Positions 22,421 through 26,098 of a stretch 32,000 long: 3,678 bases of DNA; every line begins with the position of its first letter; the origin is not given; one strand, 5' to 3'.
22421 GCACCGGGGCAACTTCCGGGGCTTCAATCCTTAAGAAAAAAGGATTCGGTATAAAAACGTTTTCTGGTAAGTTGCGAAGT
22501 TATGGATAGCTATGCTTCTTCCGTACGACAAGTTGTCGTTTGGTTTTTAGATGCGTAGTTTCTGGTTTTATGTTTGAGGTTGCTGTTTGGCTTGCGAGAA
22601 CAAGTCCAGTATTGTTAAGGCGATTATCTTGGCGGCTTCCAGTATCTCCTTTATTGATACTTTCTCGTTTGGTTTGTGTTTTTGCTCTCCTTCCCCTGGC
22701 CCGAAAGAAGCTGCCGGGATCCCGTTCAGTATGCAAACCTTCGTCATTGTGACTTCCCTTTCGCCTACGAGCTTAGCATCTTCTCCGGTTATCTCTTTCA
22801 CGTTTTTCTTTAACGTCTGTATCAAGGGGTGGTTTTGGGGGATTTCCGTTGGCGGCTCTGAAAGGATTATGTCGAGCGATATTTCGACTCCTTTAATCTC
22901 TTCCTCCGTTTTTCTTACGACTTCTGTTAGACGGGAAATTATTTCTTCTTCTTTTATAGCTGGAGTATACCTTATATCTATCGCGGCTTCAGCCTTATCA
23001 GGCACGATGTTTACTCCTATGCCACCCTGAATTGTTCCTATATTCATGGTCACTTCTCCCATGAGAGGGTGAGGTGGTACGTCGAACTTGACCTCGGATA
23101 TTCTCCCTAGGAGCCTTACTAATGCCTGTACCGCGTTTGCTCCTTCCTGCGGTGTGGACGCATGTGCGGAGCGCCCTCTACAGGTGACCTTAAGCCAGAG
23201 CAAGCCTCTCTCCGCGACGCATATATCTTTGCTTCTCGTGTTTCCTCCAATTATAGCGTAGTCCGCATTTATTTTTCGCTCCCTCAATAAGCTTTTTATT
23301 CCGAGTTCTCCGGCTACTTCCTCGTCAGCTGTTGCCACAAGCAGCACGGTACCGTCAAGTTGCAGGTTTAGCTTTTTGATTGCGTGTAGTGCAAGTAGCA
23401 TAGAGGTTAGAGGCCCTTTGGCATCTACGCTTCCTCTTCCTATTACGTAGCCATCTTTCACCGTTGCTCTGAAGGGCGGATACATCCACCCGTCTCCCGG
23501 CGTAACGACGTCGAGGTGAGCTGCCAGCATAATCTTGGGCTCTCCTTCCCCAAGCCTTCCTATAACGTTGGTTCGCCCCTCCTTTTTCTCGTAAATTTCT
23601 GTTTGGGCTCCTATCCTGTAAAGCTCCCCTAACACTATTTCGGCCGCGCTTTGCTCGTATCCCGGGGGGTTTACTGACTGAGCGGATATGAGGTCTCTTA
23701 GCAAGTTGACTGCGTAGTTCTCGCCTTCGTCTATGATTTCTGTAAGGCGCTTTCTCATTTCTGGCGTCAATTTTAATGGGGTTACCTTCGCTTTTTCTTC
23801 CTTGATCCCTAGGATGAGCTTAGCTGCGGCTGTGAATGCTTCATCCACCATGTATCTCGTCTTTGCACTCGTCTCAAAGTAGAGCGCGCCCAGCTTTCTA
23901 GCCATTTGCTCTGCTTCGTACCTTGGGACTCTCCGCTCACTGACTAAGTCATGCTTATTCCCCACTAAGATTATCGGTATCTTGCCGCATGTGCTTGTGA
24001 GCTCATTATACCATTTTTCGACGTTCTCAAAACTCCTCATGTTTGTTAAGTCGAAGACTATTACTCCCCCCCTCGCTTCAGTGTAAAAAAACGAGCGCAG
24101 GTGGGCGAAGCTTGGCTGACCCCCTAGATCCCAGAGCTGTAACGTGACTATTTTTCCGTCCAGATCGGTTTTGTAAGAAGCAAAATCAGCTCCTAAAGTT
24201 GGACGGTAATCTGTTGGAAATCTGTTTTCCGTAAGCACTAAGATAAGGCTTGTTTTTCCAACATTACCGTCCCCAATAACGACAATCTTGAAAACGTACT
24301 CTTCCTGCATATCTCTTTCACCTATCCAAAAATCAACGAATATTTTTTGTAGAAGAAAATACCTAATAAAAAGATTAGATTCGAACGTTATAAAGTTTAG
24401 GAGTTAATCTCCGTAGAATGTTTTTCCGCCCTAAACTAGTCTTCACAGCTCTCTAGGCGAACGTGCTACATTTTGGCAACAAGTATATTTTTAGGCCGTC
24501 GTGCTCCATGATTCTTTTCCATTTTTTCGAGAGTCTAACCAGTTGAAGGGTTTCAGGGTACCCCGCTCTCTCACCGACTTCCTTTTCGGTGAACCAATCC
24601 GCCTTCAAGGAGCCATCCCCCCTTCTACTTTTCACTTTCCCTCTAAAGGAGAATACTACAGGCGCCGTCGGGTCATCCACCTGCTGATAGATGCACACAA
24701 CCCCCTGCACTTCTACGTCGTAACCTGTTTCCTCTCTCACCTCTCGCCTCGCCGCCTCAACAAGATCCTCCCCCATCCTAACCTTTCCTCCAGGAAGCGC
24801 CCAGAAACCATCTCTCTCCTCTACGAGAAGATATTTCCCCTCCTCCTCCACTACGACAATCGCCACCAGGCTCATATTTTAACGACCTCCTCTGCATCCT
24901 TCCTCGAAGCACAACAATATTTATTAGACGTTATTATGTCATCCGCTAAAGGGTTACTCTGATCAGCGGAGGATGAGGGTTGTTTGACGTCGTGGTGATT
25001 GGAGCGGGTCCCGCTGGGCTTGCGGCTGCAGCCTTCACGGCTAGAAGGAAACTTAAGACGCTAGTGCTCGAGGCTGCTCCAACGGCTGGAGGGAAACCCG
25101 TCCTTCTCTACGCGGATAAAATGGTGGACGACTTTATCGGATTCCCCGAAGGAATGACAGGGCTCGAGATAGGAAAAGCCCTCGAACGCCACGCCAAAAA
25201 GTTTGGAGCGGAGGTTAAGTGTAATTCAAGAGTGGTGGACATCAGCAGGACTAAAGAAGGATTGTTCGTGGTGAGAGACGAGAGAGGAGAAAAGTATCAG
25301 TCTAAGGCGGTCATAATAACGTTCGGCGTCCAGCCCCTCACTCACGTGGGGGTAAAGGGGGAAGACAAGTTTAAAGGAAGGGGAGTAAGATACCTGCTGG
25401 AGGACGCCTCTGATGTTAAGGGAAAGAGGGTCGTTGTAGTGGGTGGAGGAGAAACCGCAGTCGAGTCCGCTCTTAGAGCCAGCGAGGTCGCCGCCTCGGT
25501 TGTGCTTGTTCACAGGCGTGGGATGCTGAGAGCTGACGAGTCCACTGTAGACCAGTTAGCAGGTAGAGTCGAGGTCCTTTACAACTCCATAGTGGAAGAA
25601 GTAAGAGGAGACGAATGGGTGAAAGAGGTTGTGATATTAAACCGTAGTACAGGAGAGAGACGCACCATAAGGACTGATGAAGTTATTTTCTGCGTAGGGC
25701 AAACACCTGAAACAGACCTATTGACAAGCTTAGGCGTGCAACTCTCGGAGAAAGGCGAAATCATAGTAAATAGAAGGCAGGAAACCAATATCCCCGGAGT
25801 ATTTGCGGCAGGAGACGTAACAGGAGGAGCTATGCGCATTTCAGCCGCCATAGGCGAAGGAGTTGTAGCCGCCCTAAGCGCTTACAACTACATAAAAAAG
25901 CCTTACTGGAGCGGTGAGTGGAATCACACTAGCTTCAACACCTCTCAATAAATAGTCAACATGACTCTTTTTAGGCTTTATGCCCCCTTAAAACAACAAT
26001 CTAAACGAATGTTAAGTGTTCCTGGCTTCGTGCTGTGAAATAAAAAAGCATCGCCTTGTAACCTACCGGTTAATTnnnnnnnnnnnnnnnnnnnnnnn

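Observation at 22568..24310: Rab-like GTPase fused in frame to an M20 metallo-deacylase/peptidase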

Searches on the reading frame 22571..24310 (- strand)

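Call 4: search_protein_families(library=pfam, proteins=[window:22571-24310:-], max_evalue=0.01)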
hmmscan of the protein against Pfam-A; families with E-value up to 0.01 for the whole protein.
window:22571-24310:- (580 aa): 10 families
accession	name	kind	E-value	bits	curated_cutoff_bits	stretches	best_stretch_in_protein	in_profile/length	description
PF00071.28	Ras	-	7.2e-51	172.4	21.6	1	8-166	1-160/162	Ras family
PF01546.33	Peptidase_M20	-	5.5e-34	118.3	24.6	1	261-568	1-205/206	Peptidase family M20/M25/M40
PF08477.19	Roc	-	4.7e-30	104.7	27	1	8-121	1-119/119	Ras of Complex, Roc, domain of DAPkinase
PF07687.19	M20_dimer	-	3.9e-23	81.9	21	1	365-471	1-105/107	Peptidase dimerisation domain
PF00025.27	Arf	-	4.2e-11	43.1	22.3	1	6-125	14-130/174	ADP-ribosylation factor family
PF01926.29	MMR_HSR1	-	1.1e-05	26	21.9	1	8-119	1-113/113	50S ribosome-binding GTPase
PF04670.18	Gtr1_RagA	-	9.7e-05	22.3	22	1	8-126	1-127/232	Gtr1/RagA G protein conserved region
PF04389.22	Peptidase_M28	-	0.0038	17.4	21.3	1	248-337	1-72/193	Peptidase family M28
PF02421.24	FeoB_N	-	0.0038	17.2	27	0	8-30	2-24/156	Ferrous iron transport protein B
PF05343.19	Peptidase_M42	-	0.0071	15.9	23.2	0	272-344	111-179/292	M42 glutamyl aminopeptidase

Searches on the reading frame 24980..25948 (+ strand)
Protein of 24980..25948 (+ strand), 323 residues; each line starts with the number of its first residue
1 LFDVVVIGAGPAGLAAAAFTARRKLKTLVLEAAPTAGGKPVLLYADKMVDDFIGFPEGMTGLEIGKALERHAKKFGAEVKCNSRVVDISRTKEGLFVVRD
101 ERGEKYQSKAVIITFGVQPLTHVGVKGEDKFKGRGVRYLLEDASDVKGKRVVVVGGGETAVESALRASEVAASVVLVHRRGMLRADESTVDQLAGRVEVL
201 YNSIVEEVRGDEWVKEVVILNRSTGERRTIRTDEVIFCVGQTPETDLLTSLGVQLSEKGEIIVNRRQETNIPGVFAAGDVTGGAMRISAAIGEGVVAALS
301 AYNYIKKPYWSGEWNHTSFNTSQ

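Call 4: search_protein_families(library=pfam, proteins=[window:24980-25948:+], max_evalue=0.01)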
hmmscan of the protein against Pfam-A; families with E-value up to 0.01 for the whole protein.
window:24980-25948:+ (323 aa): 16 families
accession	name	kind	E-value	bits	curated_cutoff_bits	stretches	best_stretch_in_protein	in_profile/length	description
PF07992.20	Pyr_redox_2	-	2.1e-45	155.8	26.1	1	2-294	1-291/291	Pyridine nucleotide-disulphide oxidoreductase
PF13738.12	Pyr_redox_3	-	1.8e-29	103.4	30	2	61-278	80-305/305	Pyridine nucleotide-disulphide oxidoreductase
PF03486.20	HI0933_like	-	6e-14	52.5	50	2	3-39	2-38/244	HI0933-like protein Rossmann domain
PF00070.33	Pyr_redox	-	8.6e-14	52.3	22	1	150-218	1-78/82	Pyridine nucleotide-disulphide oxidoreductase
PF13434.12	Lys_Orn_oxgnase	-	4e-12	46.4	21.3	1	72-188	105-230/339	L-lysine 6-monooxygenase/L-ornithine 5-monooxygenase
PF01266.30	DAO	-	1.5e-11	44.8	27.9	2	3-37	1-35/353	FAD dependent oxidoreductase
PF12831.13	FAD_oxidored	-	3.5e-11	43.5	27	1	3-39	1-37/416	FAD dependent oxidoreductase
PF01134.28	GIDA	-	7e-11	42.2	22.1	1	3-30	1-28/391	Glucose inhibited division protein A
PF00890.30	FAD_binding_2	-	5.3e-10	39.5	20.4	1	3-39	1-37/414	FAD binding domain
PF13450.12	NAD_binding_8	-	8.3e-07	29.6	21.9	1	6-38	1-33/68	NAD(P)-binding Rossmann-like domain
PF01946.23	Thi4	-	1.1e-06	28.5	26.2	1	3-38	19-55/235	Thi4 family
PF13241.12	NAD_binding_7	-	0.00011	23.1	22.1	1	145-185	4-41/104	Putative NAD(P)-binding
PF05834.18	Lycopene_cycl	-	0.00019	21.1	23.4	1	3-36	1-36/380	Lycopene cyclase protein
PF01494.25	FAD_binding_3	-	0.00023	21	22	1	2-34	2-34/349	FAD binding domain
PF13454.12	NAD_binding_9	-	0.00033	21.1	21.8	0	68-117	107-154/155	FAD-NAD(P)-binding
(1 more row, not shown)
